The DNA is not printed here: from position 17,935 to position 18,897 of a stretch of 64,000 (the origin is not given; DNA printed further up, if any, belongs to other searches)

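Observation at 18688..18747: tetR and ABC1-kinase start codons embedded in the arms of a nested palindrome; 48-bp intergenic region with a perfect TTGACA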

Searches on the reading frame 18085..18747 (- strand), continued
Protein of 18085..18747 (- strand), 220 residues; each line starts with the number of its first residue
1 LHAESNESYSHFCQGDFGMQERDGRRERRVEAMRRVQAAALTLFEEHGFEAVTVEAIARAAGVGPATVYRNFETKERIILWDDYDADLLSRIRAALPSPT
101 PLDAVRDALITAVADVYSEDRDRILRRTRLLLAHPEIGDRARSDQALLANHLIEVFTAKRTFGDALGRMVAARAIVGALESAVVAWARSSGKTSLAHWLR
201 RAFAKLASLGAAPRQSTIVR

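Call 41: search_protein_families(library=ncbifam, proteins=[window:18085-18693:-], max_evalue=0.001)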
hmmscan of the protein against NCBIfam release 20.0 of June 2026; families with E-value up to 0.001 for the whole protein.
window:18085-18693:- (202 aa): 14 families
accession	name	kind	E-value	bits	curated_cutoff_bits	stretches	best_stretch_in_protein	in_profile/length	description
TIGR03968.1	mycofact_TetR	equivalog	3.5e-23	82.2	224.9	1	9-189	5-186/190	mycofactocin system transcriptional regulator MftR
NF053878.1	FATransRegFadRBac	equivalog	1.8e-08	34.4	200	1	17-180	7-176/190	fatty acid metabolism transcriptional regulator FadR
NF050111.1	TransRegSACE7040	equivalog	7.3e-08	32.5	250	1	18-167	6-158/186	SACE_7040 family transcriptional regulator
NF053731.1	TransRegFasRMycb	equivalog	4e-06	26.8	330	1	7-163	5-163/199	HTH-type transcriptional activator FasR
NF007430.0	PRK09975.1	equivalog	1.1e-05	24.6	274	1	18-109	16-111/220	acrEF/envCD operon transcriptional regulator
NF041196.1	ScbR_bind_reg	equivalog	1.9e-05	24.9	150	1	10-60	3-53/191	ScbR family autoregulator-binding transcription factor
NF007949.0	PRK10668.1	equivalog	2.2e-05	24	271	1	11-107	9-109/216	multidrug efflux transporter transcriptional repressor AcrR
TIGR03384.1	betaine_BetI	equivalog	2.9e-05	23.9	201.3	1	12-62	5-57/189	choline-binding transcriptional repressor BetI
NF037937.1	septum_RefZ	equivalog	3e-05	24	180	1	17-58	3-44/195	forespore capture DNA-binding protein RefZ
NF001978.0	PRK00767.1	equivalog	3.8e-05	23.5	118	1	14-62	8-58/197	transcriptional regulator BetI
TIGR03613.1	RutR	equivalog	0.00012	22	368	1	7-62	1-57/202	pyrimidine utilization regulatory protein R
NF033703.1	transcr_KstR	equivalog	0.00016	21.3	280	1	8-59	6-53/185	cholesterol catabolism transcriptional regulator KstR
NF011584.0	PRK15008.1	equivalog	0.00038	20.4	230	1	3-61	7-66/212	HTH-type transcriptional regulator RutR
NF007015.0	PRK09480.1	equivalog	0.00087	18.9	120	0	4-60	5-57/197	nucleoid occlusion factor SlmA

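Call 65: predict_structure(alignment_id=A4)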
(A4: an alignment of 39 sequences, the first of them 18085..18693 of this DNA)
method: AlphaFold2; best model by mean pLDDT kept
length: 202 residues; sequences in the alignment: 39
mean_pLDDT: 92.0   pTM: 0.84
mean pLDDT of the five models: 92.0, 91.8, 91.4, 89.5, 89.5
residues with pLDDT >= 90: 164; 70-90: 30; 50-70: 6; < 50: 2
segments of 3 or more residues with pLDDT < 50: none
pLDDT, mean of each block of 10 residues (from residue 1): 70 93 97 97 97 94 84 96 97 87 91 93 93 98 97 98 96 94 97 75 70
secondary structure, 60 per line:
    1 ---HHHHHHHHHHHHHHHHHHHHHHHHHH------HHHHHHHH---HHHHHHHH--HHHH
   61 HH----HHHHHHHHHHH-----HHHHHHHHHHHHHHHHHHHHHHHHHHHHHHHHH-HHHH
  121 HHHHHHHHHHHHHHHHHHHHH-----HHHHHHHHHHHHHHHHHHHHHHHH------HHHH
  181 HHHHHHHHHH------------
elements in order: H4-29 H36-43 H47-54 H57-62 H67-77 H83-115 H117-141 H147-170 H177-190

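Call 69: fold_search(model_id=the predicted structure, library=pdb)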
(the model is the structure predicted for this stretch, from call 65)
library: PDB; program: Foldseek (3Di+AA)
matches with E <= 10: 855; with E <= 0.001: 89
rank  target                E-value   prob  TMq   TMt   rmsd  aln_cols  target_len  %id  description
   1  2dg7                  1.4e-06  1.00  0.76  0.81   2.5       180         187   26  Crystal structure of the putative transcriptional regulator SCO0337 from Streptomyces coelicolor A3(2) (released 2007-03-13)
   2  8x0a_A                1.9e-06  1.00  0.73  0.80   2.9       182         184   28  Crystal Structure of MftR from mycobacterium tuberculosis (released 2024-11-06)
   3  8x0a_C                3.1e-06  1.00  0.75  0.83   2.5       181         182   27  Crystal Structure of MftR from mycobacterium tuberculosis (released 2024-11-06)
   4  2rae                  3.4e-06  1.00  0.74  0.77   3.2       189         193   25  Crystal structure of a TetR/AcrR family transcriptional regulator from Rhodococcus sp. RHA1 (released 2007-09-25)
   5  2of7                  6.9e-06  1.00  0.63  0.66   4.3       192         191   29  Structural Genomics, the crystal structure of a tetR-family transcriptional regulator from Streptomyces coelicolor A3 (released 2007-01-30)
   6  3anp_C                1.2e-05  1.00  0.57  0.57   5.7       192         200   22  Crystal structure of Thermus thermophilus FadR, a TetR familly transcriptional repressor, in complex with lauroyl-CoA. (released 2011-03-09)
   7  7pt0_A                1.9e-05  1.00  0.68  0.68   4.4       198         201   24  SCO3201 with putative ligand (released 2021-10-20)
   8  3ang_C                1.9e-05  1.00  0.57  0.57   5.7       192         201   22  Crystal structure of Thermus thermophilus FadR in complex with E. coli-derived dodecyl-CoA (released 2011-03-09)
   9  5daj_B                2.6e-05  1.00  0.55  0.56   5.4       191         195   20  Crystal structure of NalD, the secondary repressor of MexAB-OprM multidrug efflux pump in Pseudomonas aeruginosa (released 2016-04-20)
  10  4cgr_A                4.7e-05  1.00  0.65  0.66   4.5       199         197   23  Structure of Regulator Protein SCO3201 from Streptomyces coelicolor (released 2014-07-09)
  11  5h9t_F                5.2e-05  1.00  0.58  0.59   4.9       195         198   21  Crystal structure of native NalD at resolution of 2.9, the secondary repressor of MexAB-OprM multidrug efflux pump in  (released 2016-04-20)
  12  4cgr_B                5.4e-05  1.00  0.66  0.69   4.5       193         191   24  Structure of Regulator Protein SCO3201 from Streptomyces coelicolor (released 2014-07-09)
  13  5gpa_B                6.0e-05  1.00  0.54  0.57   5.2       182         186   23  Structural analysis of fatty acid degradation regulator FadR from Bacillus halodurans (released 2017-03-01)
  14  5daj_A                6.3e-05  1.00  0.55  0.56   5.5       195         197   20  Crystal structure of NalD, the secondary repressor of MexAB-OprM multidrug efflux pump in Pseudomonas aeruginosa (released 2016-04-20)
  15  5gp9_A                7.2e-05  1.00  0.57  0.59   5.2       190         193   24  Structural analysis of fatty acid degradation regulator FadR from Bacillus halodurans (released 2017-03-01)
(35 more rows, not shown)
